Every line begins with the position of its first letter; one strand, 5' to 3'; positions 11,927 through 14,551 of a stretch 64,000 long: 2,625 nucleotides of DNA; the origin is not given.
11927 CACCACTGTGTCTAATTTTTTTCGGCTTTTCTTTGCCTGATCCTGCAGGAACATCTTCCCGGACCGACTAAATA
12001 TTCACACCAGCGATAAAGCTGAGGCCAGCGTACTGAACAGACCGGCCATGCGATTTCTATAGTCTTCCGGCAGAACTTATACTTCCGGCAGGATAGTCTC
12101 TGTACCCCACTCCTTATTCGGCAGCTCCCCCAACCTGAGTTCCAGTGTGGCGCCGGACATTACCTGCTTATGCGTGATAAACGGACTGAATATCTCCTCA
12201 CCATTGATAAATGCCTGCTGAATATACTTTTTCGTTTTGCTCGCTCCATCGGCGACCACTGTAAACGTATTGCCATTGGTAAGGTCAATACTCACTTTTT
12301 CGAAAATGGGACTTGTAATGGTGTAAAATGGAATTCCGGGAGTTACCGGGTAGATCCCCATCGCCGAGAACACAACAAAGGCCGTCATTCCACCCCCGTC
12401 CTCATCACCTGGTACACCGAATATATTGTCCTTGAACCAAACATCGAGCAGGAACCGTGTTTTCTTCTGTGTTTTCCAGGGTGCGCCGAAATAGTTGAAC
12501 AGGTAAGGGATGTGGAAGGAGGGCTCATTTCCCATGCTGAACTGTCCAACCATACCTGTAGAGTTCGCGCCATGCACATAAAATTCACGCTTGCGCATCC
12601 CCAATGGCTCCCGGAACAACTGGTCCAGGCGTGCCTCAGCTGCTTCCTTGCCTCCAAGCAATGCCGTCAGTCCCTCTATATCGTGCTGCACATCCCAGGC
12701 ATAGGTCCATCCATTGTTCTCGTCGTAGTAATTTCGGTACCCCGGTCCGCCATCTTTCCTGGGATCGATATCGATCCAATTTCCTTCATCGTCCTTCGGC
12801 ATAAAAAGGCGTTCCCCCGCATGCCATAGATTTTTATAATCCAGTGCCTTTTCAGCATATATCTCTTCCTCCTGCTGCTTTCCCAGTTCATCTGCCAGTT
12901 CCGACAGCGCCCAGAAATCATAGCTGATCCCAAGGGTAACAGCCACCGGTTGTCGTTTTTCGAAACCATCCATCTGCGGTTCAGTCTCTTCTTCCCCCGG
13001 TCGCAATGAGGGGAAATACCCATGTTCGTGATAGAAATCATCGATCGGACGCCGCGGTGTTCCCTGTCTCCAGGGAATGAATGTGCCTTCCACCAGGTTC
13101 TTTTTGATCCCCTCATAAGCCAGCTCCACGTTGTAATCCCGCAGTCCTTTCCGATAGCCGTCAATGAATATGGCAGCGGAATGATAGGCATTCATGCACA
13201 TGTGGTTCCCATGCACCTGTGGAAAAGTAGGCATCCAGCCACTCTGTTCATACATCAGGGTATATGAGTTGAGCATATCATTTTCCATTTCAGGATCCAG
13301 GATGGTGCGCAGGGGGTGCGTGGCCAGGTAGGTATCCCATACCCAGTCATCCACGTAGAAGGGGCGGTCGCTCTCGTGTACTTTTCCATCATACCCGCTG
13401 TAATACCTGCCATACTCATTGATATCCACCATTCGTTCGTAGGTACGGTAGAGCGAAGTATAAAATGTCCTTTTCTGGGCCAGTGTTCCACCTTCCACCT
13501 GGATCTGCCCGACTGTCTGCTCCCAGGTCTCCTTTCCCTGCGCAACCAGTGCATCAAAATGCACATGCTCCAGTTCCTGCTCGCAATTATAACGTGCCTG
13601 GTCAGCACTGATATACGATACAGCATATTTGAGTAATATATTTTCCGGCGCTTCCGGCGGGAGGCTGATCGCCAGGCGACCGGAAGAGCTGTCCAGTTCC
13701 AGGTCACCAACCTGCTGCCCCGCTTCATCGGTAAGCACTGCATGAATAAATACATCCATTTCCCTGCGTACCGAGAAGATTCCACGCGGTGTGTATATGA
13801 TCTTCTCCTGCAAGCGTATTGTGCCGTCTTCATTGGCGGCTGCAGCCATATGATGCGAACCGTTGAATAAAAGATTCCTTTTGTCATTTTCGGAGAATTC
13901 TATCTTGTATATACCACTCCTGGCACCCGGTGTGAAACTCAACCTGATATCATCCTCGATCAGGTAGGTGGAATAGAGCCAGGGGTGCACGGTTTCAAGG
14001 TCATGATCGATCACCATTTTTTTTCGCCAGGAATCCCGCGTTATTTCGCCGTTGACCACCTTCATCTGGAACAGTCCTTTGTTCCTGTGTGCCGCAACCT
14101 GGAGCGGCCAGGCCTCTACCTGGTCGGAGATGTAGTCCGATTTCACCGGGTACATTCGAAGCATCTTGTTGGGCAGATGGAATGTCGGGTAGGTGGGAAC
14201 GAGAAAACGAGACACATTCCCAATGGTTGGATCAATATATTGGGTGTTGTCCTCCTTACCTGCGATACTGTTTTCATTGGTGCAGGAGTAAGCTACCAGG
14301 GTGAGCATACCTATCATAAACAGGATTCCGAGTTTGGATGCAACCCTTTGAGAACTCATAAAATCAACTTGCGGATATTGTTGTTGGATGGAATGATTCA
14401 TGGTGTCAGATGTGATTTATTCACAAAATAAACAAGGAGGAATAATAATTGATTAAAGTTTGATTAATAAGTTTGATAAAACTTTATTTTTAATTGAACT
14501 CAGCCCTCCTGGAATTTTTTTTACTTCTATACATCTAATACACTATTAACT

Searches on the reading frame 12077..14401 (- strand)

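Call 4: search_protein_families(library=pfam, proteins=[window:12077-14401:-], max_evalue=0.001)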
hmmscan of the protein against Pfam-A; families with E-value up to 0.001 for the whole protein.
window:12077-14401:- (774 aa): 2 families
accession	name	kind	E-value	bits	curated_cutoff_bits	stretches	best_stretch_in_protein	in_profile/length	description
PF07971.18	Glyco_hydro_92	-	1.5e-142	476.3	24.6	1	268-758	1-463/464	Glycosyl hydrolase family 92 catalytic domain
PF17678.7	Glyco_hydro_92N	-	1.6e-14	54.7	34.5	1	55-204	1-167/236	Glycosyl hydrolase family 92 N-terminal domain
